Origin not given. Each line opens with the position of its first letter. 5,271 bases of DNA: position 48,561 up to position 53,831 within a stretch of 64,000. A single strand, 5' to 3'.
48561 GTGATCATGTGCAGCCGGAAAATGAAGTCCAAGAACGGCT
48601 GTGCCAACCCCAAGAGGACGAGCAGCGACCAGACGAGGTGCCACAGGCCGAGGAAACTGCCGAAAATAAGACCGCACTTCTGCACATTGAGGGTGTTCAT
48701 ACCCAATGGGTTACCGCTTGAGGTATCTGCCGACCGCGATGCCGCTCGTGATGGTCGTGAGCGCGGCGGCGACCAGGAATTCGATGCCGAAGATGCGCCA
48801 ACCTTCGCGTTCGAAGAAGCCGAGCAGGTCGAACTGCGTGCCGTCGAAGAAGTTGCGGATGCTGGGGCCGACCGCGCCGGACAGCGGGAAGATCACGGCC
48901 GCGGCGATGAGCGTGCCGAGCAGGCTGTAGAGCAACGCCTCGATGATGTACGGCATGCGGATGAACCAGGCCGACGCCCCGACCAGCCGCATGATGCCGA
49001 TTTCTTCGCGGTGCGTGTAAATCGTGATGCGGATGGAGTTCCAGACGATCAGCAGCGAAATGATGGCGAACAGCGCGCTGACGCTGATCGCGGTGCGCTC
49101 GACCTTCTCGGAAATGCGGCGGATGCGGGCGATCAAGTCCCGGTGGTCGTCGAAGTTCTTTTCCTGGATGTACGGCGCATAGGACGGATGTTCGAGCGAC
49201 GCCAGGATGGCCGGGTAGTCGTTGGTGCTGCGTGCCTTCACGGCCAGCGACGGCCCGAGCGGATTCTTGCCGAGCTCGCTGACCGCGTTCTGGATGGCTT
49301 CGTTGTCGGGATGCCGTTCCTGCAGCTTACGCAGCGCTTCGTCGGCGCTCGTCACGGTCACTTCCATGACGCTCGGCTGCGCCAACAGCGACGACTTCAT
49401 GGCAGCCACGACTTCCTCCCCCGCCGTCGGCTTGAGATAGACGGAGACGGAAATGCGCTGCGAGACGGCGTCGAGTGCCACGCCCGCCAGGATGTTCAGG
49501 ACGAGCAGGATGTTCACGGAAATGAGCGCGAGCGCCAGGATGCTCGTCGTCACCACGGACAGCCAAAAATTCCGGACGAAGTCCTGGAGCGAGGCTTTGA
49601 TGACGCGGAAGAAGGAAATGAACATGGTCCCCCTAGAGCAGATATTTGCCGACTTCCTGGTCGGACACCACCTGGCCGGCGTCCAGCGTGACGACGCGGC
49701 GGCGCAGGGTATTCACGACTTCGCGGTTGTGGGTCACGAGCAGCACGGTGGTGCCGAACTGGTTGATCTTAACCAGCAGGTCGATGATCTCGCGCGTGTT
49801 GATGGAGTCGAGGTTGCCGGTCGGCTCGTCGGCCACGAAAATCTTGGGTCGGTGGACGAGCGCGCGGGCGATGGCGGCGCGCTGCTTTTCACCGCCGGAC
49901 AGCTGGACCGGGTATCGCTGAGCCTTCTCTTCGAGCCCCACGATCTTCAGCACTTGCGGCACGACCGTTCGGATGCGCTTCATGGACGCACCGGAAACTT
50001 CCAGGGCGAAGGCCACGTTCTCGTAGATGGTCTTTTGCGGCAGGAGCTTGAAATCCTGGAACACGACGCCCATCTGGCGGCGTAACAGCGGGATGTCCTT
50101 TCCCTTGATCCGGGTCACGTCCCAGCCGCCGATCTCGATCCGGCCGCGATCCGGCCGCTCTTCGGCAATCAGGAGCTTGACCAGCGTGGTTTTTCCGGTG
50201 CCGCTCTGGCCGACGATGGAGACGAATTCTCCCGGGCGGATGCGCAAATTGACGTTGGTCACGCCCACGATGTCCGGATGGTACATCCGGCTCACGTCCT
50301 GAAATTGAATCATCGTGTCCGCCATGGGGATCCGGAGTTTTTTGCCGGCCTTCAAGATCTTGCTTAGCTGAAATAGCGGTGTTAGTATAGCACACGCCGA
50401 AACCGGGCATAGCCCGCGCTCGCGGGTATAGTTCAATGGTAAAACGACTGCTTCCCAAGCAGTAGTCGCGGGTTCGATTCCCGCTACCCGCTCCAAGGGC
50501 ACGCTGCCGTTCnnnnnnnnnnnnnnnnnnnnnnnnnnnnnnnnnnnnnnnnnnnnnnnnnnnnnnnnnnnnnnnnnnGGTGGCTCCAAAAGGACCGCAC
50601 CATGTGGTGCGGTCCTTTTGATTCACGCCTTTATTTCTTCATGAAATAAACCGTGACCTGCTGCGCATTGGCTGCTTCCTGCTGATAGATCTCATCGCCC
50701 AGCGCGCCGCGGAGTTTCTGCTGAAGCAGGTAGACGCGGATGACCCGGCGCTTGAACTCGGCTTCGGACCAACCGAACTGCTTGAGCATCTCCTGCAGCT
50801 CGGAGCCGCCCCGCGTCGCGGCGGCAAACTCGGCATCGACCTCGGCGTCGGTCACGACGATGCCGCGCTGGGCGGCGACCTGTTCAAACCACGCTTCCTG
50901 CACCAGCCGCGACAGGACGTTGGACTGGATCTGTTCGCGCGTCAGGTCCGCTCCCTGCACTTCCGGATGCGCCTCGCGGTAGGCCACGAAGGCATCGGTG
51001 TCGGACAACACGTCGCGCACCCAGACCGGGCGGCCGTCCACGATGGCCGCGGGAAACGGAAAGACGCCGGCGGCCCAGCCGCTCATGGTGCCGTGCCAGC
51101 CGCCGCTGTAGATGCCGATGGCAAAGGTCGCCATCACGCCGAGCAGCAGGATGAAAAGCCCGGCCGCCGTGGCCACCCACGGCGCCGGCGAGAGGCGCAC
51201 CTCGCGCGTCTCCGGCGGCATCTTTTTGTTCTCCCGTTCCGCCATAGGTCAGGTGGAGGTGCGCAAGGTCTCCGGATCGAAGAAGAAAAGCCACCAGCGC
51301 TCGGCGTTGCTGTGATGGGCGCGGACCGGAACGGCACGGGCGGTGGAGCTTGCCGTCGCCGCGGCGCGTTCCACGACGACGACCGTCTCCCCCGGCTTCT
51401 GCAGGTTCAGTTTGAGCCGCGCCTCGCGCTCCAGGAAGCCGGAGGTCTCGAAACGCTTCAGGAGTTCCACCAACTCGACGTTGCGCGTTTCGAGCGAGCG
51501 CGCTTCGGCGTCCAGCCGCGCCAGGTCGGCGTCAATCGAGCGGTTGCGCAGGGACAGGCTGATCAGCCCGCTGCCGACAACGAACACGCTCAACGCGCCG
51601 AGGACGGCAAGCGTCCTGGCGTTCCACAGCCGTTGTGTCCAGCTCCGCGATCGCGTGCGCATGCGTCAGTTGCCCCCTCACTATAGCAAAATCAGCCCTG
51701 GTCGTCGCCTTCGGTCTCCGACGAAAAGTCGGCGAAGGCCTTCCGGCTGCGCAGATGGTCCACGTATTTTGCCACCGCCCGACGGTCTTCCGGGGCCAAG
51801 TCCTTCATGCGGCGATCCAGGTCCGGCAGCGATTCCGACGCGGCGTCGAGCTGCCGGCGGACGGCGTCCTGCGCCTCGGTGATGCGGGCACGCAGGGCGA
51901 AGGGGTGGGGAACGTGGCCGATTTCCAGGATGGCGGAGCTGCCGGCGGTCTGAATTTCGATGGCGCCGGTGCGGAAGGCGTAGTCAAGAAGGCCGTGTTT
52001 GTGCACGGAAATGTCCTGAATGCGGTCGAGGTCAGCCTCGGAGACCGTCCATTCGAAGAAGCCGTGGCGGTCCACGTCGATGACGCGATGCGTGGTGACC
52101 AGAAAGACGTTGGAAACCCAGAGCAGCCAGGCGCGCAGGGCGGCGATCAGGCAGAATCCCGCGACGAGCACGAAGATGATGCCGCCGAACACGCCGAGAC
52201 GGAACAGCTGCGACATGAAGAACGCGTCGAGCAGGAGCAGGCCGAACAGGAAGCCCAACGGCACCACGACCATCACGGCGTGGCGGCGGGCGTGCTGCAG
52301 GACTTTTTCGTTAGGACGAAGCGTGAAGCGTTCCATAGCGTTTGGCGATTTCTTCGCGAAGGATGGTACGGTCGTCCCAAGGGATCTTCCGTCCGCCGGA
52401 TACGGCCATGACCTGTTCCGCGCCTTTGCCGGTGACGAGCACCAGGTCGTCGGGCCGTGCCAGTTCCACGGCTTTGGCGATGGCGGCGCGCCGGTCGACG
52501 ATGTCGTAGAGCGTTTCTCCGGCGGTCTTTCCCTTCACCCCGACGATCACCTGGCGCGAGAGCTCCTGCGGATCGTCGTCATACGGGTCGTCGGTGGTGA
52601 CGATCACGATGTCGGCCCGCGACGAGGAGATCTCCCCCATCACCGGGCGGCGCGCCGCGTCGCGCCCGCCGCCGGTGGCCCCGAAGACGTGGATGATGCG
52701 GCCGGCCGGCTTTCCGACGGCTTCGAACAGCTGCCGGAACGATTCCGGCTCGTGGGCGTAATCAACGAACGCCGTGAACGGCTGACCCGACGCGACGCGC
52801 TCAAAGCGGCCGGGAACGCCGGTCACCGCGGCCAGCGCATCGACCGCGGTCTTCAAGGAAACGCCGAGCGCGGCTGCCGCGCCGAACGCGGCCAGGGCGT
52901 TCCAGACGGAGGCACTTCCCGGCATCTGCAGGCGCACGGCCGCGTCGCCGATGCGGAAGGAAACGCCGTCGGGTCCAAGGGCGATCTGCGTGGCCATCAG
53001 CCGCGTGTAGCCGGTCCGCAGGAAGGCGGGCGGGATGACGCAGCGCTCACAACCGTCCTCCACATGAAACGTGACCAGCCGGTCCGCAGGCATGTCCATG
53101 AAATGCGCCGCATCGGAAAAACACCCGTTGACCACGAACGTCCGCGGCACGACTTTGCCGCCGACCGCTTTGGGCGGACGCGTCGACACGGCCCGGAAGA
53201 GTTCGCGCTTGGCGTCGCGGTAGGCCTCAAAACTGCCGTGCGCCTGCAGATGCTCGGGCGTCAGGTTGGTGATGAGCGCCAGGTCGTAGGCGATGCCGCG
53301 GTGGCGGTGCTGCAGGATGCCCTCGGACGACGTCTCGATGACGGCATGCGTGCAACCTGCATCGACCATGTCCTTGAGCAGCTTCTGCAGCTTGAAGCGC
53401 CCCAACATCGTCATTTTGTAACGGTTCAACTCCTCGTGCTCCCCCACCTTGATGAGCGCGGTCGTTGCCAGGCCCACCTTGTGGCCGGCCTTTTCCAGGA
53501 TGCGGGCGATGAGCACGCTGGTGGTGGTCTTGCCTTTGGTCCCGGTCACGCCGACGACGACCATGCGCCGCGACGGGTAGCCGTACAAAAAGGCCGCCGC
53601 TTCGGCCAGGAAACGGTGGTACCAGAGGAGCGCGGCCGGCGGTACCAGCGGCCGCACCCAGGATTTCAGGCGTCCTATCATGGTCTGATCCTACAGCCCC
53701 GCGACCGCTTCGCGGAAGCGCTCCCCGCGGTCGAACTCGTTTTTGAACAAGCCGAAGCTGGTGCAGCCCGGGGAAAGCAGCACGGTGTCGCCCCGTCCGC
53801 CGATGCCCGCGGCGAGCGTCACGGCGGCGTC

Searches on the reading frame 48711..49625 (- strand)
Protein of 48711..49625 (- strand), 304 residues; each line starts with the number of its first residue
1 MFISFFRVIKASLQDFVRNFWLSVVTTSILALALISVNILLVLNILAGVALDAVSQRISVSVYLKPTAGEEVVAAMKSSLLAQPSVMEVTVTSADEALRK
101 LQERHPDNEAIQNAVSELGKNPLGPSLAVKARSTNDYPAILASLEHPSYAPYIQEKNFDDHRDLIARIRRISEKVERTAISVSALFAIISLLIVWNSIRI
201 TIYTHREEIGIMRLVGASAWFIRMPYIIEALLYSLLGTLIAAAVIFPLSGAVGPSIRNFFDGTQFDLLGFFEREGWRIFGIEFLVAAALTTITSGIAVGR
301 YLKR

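Call 31: search_protein_families(library=pfam, max_evalue=0.01, proteins=[window:48711-49625:-])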
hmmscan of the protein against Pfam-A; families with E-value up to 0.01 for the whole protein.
window:48711-49625:- (304 aa): 3 families
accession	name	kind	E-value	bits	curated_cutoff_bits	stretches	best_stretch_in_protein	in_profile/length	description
PF02687.27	FtsX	-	3.7e-16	59.7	25.5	1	181-303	2-117/120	FtsX-like permease C-terminal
PF18075.7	FtsX_ECD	-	1.3e-11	45.4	23.5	1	59-145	2-88/96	FtsX extracellular domain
PF19865.4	DUF6338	-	0.0083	16.2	26.5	0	40-86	10-54/205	Family of unknown function (DUF6338)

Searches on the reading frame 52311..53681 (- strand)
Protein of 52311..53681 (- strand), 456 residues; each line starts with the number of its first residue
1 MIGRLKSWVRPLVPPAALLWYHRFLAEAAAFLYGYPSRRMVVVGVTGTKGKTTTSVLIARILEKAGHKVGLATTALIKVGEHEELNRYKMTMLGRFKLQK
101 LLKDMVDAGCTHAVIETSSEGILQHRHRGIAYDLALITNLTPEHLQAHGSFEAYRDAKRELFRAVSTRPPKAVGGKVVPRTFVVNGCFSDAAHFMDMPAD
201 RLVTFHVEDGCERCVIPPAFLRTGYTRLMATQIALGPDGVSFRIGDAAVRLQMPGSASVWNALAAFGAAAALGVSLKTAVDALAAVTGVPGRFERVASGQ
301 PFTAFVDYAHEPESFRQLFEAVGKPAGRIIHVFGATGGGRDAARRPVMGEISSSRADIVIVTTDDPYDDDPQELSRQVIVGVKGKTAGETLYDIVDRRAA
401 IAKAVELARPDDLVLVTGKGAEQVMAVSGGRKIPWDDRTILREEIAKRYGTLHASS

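Call 33: search_protein_families(library=ncbifam, max_evalue=0.00001, proteins=[window:52311-53681:-])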
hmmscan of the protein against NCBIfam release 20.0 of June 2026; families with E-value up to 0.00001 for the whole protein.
window:52311-53681:- (456 aa): 26 families (the best 25 are shown)
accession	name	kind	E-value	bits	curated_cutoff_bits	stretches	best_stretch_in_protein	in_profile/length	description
TIGR01085.1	murE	subfamily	5.1e-96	322.4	257.3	1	22-444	67-470/472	UDP-N-acetylmuramyl-tripeptide synthetase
NF001124.0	PRK00139.1-2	equivalog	1e-93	314.8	476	1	23-448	94-495/500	UDP-N-acetylmuramoyl-L-alanyl-D-glutamate--2,6-diaminopimelate ligase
NF001126.0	PRK00139.1-4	equivalog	8.9e-93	311.4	373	1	23-447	87-484/486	UDP-N-acetylmuramoyl-L-alanyl-D-glutamate--2,6-diaminopimelate ligase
NF008896.0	PRK11929.1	equivalog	2.6e-85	287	1023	1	23-449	95-502/965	bifunctional UDP-N-acetylmuramoyl-L-alanyl-D-glutamate--2,6-diaminopimelate ligase MurE/UDP-N-acetylmuramoyl-tripeptide--D-alanyl-D-alanine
NF001123.0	PRK00139.1-1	equivalog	5.6e-66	223.2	586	2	242-442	290-486/493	UDP-N-acetylmuramoyl-L-alanyl-D-glutamate--2,6-diaminopimelate ligase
NF010628.0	PRK14022.1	equivalog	6.1e-61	206.6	536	2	249-449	289-480/483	UDP-N-acetylmuramoyl-L-alanyl-D-glutamate--L-lysine ligase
NF001130.0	PRK00139.2-4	equivalog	1.2e-51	176.1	715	2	249-445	317-510/516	UDP-N-acetylmuramoyl-L-alanyl-D-glutamate--2,6-diaminopimelate ligase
NF001127.0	PRK00139.2-1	equivalog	1.8e-37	129.3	997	2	250-430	318-496/520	UDP-N-acetylmuramoyl-L-alanyl-D-glutamate--2,6-diaminopimelate ligase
NF001129.0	PRK00139.2-3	equivalog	2.7e-36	125.1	762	2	249-436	312-505/517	UDP-N-acetylmuramoyl-L-alanyl-D-glutamate--2,6-diaminopimelate ligase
NF001131.0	PRK00139.2-5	equivalog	5.5e-34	117.8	1000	2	254-432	296-470/483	UDP-N-acetylmuramoyl-L-alanyl-D-glutamate--2,6-diaminopimelate ligase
TIGR02068.2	cya_phycin_syn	equivalog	5.2e-32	110.8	850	1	37-426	476-856/862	cyanophycin synthetase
NF010623.0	PRK14016.1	subfamily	7.1e-31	107.1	877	1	38-425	478-857/871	cyanophycin synthetase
NF053645.1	pMurC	equivalog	6.6e-23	81.1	560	2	243-363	303-425/492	pseudomurein biosynthesis peptide ligase pMurC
TIGR01082.1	murC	equivalog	4.6e-18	65.5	335.1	1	242-420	256-439/449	UDP-N-acetylmuramate--L-alanine ligase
TIGR01087.1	murD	equivalog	1.6e-16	60.5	211.95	1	41-299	105-314/441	UDP-N-acetylmuramoyl-L-alanine--D-glutamate ligase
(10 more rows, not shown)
